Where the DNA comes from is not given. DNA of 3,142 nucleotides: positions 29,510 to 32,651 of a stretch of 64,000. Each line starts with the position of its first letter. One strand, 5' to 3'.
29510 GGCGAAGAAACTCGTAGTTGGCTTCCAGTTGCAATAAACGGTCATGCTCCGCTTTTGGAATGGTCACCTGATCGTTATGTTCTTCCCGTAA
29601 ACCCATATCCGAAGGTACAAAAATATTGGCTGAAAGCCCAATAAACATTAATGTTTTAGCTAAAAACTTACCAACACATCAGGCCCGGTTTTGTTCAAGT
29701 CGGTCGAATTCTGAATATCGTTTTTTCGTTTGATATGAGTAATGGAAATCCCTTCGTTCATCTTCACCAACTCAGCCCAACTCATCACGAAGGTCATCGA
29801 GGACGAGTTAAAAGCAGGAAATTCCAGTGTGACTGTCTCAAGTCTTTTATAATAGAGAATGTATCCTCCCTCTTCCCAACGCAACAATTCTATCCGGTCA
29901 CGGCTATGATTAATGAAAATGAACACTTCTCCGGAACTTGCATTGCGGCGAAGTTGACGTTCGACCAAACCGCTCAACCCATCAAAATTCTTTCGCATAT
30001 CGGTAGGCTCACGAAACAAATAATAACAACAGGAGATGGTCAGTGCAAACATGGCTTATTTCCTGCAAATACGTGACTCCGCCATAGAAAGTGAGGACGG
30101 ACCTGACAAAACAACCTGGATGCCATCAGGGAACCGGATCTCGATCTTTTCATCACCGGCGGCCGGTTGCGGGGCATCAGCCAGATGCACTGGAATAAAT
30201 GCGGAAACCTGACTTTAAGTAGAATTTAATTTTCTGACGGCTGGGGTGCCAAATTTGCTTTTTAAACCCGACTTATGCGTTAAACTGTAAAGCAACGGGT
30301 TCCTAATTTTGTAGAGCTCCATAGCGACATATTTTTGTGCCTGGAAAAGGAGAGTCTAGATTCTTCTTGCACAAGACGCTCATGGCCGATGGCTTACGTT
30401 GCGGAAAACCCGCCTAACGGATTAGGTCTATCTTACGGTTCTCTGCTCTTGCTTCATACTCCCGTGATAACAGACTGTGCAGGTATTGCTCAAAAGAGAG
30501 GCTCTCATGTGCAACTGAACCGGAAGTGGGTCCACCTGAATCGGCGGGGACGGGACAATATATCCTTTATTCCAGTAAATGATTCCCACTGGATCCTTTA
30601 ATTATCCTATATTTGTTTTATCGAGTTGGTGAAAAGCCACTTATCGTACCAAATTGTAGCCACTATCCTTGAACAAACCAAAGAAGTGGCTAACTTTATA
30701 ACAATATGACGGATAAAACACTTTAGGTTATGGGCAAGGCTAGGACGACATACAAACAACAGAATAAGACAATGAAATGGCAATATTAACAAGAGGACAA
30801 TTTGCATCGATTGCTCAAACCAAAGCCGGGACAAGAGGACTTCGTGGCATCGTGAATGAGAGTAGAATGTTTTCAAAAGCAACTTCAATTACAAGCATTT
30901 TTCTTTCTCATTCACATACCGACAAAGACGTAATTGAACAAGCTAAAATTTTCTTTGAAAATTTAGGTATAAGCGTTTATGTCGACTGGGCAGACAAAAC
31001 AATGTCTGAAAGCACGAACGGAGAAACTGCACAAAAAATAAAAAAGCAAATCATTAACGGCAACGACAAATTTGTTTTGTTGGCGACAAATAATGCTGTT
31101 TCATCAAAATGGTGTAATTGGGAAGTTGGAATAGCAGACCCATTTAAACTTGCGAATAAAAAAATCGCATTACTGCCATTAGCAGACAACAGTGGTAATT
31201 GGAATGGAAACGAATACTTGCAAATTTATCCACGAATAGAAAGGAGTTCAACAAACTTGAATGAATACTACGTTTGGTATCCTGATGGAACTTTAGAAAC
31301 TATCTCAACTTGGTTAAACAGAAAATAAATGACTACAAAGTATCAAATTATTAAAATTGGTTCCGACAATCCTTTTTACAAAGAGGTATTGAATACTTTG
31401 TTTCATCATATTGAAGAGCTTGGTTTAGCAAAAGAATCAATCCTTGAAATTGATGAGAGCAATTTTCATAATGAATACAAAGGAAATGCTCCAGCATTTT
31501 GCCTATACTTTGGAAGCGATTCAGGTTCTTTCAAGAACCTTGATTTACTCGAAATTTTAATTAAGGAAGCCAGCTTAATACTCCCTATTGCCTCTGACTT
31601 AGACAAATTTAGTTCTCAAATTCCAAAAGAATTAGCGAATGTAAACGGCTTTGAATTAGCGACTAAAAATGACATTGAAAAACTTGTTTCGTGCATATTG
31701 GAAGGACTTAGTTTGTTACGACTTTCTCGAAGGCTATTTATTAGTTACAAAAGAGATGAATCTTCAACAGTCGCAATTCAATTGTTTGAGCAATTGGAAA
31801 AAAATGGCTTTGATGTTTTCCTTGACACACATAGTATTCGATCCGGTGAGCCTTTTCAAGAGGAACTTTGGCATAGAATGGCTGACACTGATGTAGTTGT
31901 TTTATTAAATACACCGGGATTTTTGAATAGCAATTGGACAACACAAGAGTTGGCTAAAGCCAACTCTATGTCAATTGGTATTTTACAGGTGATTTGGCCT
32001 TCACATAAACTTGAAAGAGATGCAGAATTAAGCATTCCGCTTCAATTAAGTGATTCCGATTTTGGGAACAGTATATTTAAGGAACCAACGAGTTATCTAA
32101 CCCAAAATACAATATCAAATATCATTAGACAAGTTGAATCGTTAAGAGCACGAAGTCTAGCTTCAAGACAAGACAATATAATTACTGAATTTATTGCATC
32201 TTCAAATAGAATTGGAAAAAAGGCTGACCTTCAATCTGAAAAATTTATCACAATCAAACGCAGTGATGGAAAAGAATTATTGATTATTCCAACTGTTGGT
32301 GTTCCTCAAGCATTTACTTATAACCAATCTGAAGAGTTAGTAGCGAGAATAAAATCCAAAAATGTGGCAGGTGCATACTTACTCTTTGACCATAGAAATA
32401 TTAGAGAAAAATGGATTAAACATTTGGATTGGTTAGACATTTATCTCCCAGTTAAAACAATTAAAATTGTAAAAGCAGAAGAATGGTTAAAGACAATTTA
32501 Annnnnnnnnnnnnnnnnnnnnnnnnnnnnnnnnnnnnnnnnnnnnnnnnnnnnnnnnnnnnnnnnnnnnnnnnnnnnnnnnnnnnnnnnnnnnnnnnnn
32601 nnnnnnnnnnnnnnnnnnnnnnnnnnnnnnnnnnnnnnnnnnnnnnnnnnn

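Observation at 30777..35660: Five-gene operon with four TIR proteins, a stand-alone SLOG-like protein and a TIR-NUDIX fusion: Thoeris-like logic without a recognisable ThsA effector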

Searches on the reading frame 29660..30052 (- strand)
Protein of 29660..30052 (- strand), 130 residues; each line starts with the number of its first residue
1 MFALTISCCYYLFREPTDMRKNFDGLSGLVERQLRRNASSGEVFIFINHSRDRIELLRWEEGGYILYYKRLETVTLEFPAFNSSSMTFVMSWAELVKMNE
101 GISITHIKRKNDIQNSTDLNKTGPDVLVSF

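Call 104: search_dna_similar(query=window:29660-30052:-, collection=plasmids, mode=protein, max_rows=4)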
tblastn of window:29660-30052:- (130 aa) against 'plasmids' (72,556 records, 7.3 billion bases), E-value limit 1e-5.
The search stops at 5000 records and this limit was reached: more records match than are counted here, and every count below describes the 5000 best-scoring records only.
Records with a match: at least 5000; places in all: 7560; records where one place covers at least 80% of the query: 1453.
Best place of each record, by identity: <60% 5000.
By first word of the organism name: Escherichia 1900; Klebsiella 1029; Enterococcus 217; Burkholderia 176; Rhizobium 165; Salmonella 159; Enterobacter 145; Sinorhizobium 127; Citrobacter 106; Shigella 102; and 171 more.
By predicted mobility (MOB-suite, as given by PLSDB): conjugative 3095; non-mobilizable 1179; mobilizable 726.
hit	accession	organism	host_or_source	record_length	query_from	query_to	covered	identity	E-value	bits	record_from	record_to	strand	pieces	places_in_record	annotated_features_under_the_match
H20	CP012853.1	Persicobacter sp. JZB09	cell culture,soil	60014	1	109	84%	45.0%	1e-22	98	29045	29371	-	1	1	record has no annotation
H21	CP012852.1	Persicobacter sp. JZB09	cell culture,soil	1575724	11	109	76%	48.5%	2e-22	98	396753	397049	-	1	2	none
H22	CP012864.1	Persicobacter sp. JZB09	cell culture,soil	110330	12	110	76%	48.0%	2e-22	98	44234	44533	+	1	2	record has no annotation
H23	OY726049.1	Phocaeicola massiliensis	-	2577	1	103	79%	44.7%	2e-20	92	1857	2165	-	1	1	record has no annotation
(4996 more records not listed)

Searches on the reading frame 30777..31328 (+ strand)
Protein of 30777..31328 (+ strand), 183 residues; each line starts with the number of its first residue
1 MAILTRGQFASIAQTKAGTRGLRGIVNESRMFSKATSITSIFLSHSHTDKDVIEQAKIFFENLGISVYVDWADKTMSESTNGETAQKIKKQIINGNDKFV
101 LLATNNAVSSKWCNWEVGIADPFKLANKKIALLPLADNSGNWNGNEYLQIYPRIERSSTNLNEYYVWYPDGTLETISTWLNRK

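Call 3: search_protein_families(library=pfam, proteins=[window:30777-31328:+], max_evalue=1)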
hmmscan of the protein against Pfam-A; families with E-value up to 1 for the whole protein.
window:30777-31328:+ (183 aa): 3 families
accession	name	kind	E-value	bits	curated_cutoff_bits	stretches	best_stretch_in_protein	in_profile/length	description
PF13676.11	TIR_2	-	3.5e-10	40.9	28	1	41-136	1-90/122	TIR domain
PF08937.16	ThsB_TIR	-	1.5e-05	25.7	21.2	1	42-120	1-83/100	Thoeris protein ThsB, TIR-like domain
PF18698.7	HisK_sensor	-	0.036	14.9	27.3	1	28-108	6-84/126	Histidine kinase sensor domain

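Call 4: search_protein_families(library=padloc, proteins=[window:30777-31328:+], max_evalue=1)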
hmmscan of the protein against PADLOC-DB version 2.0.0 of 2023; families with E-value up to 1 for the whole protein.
window:30777-31328:+ (183 aa): 13 families
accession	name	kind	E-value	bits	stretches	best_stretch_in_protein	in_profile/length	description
PDLC00436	ThsB1|ThsB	-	5.6e-61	203.2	1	2-181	3-182/183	TIR-like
PDLC00423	ThsB1|ThsB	-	1.6e-44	149.9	1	25-157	24-153/190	TIR-like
PDLC00419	ThsB1|ThsB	-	1.3e-41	140.2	1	28-161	17-148/165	TIR-like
PDLC00422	ThsB1|ThsB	-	3.2e-31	106.4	1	1-162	1-164/194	TIR-like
PDLC00437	ThsB1|ThsB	-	7e-24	82.3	1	60-180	3-126/129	TIR-like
PDLC00425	ThsB1|ThsB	-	1.5e-14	51.9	1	40-158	253-369/389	TIR-like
PDLC00426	ThsB1|ThsB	-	4.3e-12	44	1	40-131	239-329/352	TIR-like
PDLC02012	SAVED5--SAVED_TIR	-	7.9e-10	36.4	1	37-117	12-88/404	-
PDLC00430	ThsB1|ThsB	-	3e-06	25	1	39-70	65-97/269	TIR-like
PDLC00418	ThsB1|ThsB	-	1.2e-05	23.2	1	39-120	5-88/155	TIR-like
PDLC03825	spbK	-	0.00015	19.3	1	33-66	143-176/308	-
PDLC00435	ThsB1|ThsB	-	0.0011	16.6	1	39-70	65-96/281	TIR-like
PDLC05062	PDC-S66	-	0.0046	14.5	1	27-102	137-209/282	-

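Call 5: search_protein_families(library=ncbifam, proteins=[window:30777-31328:+], max_evalue=1)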
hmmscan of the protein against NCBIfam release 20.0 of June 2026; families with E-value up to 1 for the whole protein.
window:30777-31328:+ (183 aa): 1 family
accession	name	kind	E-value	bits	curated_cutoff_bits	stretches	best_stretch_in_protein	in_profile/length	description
NF058526.1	Thoeris_type3_ThcB4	equivalog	0.017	13.9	220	1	41-121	130-206/375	Thoeris type III anti-phage system protein ThcB4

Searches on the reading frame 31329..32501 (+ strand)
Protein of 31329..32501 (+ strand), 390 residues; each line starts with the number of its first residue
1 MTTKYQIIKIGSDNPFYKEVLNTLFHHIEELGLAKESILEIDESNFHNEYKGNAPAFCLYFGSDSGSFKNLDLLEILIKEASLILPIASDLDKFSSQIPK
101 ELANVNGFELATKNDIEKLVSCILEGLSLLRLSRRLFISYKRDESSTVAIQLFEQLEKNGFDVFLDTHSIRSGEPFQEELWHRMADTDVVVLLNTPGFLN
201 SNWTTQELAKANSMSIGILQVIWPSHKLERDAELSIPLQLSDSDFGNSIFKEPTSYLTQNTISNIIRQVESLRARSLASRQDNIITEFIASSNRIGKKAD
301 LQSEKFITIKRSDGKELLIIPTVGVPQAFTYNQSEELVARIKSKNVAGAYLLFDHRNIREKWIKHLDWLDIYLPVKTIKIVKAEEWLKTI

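Call 3: search_protein_families(library=pfam, proteins=[window:31329-32501:+], max_evalue=1)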
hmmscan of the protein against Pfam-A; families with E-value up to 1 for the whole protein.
window:31329-32501:+ (390 aa): 3 families
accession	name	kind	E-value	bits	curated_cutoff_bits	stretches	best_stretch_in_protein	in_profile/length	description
PF13676.11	TIR_2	-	6.5e-14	52.9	28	1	137-213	2-77/122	TIR domain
PF01582.25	TIR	-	1e-05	25.9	21.3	1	141-212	10-81/179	TIR domain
PF08937.16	ThsB_TIR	-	0.026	15.3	21.2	1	137-225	1-97/100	Thoeris protein ThsB, TIR-like domain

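Call 4: search_protein_families(library=padloc, proteins=[window:31329-32501:+], max_evalue=1)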
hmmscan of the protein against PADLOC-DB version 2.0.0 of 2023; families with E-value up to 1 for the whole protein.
window:31329-32501:+ (390 aa): 9 families
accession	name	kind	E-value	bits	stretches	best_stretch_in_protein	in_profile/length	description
PDLC00434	ThsB1|ThsB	-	3.2e-121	403.1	1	2-388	8-393/396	TIR-like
PDLC05062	PDC-S66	-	9.8e-09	33.1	1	136-230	151-246/282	-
PDLC02012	SAVED5--SAVED_TIR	-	1.5e-08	32.2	1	135-211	15-91/404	-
PDLC02421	Aga_TIR-PNTD1-PNTD2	-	8e-05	19.9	1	136-215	6-86/430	Class I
PDLC02403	Aga_TIR-PNTD1-PNTD2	-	0.00039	17.6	1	136-214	5-84/443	Class I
PDLC00423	ThsB1|ThsB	-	0.0005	17.8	1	129-214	31-120/190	TIR-like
PDLC03957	bSEFIR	-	0.0032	15.3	1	132-174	35-81/412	-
PDLC02962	RT-TIR_XII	-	0.0046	13.9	1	135-216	347-428/478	single gene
PDLC00417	ThsB1|ThsB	-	0.01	13.4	1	136-209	169-242/303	TIR-like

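Call 5: search_protein_families(library=ncbifam, proteins=[window:31329-32501:+], max_evalue=1)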
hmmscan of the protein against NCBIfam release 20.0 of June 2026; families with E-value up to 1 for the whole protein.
window:31329-32501:+ (390 aa): 3 families
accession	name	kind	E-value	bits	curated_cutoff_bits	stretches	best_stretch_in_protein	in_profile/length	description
NF058526.1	Thoeris_type3_ThcB4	equivalog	8.3e-134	446.1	220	1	5-384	1-374/375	Thoeris type III anti-phage system protein ThcB4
NF042941.1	Retron_TIR_antiphage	equivalog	1.3e-08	34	600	1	136-234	342-440/464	TIR domain-containing anti-phage reverse transcriptase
NF040588.1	FxsC_Nterm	equivalog_domain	0.015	15.3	130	1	162-210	47-94/182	TIR-like protein FxsC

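Call 72: search_solved_structures(query=window:31329-32501:+, max_evalue=1)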
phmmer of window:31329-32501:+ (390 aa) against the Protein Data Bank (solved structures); distinct sequences matched with E-value up to 1: 37.
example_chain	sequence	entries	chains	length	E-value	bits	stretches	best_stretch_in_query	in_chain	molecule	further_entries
7uxr_A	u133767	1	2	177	2.9e-08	36.5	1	136-243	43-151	TIR domain protein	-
9tzw_A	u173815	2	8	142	0.00042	22.8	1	136-201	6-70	NAD(+) hydrolase SARM1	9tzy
6o0u_A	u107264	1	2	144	0.00042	22.8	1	136-201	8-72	Sterile alpha and TIR motif-containing protein 1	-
9mw1_B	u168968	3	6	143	0.00042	22.8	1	136-201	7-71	NAD(+) hydrolase SARM1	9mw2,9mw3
10ra_A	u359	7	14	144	0.00042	22.8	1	136-201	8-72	Sterile alpha and TIR motif-containing protein 1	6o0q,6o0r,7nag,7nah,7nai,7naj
10rb_A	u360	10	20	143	0.00042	22.8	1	136-201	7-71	NAD(+) hydrolase SARM1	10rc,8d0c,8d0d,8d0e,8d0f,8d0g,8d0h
9hq0_A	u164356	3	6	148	0.00043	22.7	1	136-201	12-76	NAD(+) hydrolase SARM1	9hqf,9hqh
4c7m_A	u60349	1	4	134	0.0017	20.8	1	136-243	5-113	Toll/interleukin-1 receptor domain-containing protein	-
7ylf_A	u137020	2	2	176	0.0017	20.8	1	136-211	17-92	Toll-like receptor 15 | Toll-like receptor 2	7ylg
6o0v_A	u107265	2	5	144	0.0025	20.2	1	136-201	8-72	Sterile alpha and TIR motif-containing protein 1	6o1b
4lzp_B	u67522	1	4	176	0.0032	19.9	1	136-242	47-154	Putative uncharacterized protein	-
6wpk_A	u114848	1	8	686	0.006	19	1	136-201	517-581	NAD(+) hydrolase SARM1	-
7ld0_A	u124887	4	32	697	0.0062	18.9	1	136-201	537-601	NAD(+) hydrolase SARM1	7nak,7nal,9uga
7djt_A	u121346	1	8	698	0.0062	18.9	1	136-201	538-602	NAD(+) hydrolase SARM1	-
7knq_A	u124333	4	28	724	0.0066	18.9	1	136-201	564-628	NAD(+) hydrolase SARM1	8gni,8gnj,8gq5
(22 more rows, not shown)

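Call 91: search_solved_structures(query=A5, max_evalue=1)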
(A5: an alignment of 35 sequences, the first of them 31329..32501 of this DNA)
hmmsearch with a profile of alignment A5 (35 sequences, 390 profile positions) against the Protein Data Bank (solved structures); distinct sequences matched with E-value up to 1: 57.
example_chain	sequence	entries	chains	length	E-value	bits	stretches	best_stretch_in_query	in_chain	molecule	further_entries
9tzw_A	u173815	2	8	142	5.7e-06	28.7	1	135-234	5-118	NAD(+) hydrolase SARM1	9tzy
10ra_A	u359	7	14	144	5.7e-06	28.7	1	135-234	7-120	Sterile alpha and TIR motif-containing protein 1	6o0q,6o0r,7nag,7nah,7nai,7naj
9mw1_B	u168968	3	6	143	5.7e-06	28.7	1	135-234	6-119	NAD(+) hydrolase SARM1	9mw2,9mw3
10rb_A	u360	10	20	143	6e-06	28.6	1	135-234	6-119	NAD(+) hydrolase SARM1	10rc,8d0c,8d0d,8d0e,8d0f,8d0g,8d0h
6o0u_A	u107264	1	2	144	6.3e-06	28.5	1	135-232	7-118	Sterile alpha and TIR motif-containing protein 1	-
9hq0_A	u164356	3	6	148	6.4e-06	28.5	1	135-234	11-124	NAD(+) hydrolase SARM1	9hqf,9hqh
7uxr_A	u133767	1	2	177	1.5e-05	27.3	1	136-232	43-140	TIR domain protein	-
6o0v_A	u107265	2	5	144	1.8e-05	27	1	135-234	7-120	Sterile alpha and TIR motif-containing protein 1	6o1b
7jlv_A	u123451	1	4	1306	0.00013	24.2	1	135-210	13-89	Disease resistance protein Roq1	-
7jlu_A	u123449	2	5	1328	0.00013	24.2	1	135-210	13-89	Disease resistance protein Roq1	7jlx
6wpk_A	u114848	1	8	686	0.00015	24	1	135-227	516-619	NAD(+) hydrolase SARM1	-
7ld0_A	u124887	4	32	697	0.00016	23.9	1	135-227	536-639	NAD(+) hydrolase SARM1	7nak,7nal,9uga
7djt_A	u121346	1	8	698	0.00016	23.9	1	135-227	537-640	NAD(+) hydrolase SARM1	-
7xoz_A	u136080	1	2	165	0.00017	23.9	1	136-211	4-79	ADP-ribosyl cyclase/cyclic ADP-ribose hydrolase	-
7knq_A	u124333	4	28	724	0.00017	23.8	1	135-227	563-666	NAD(+) hydrolase SARM1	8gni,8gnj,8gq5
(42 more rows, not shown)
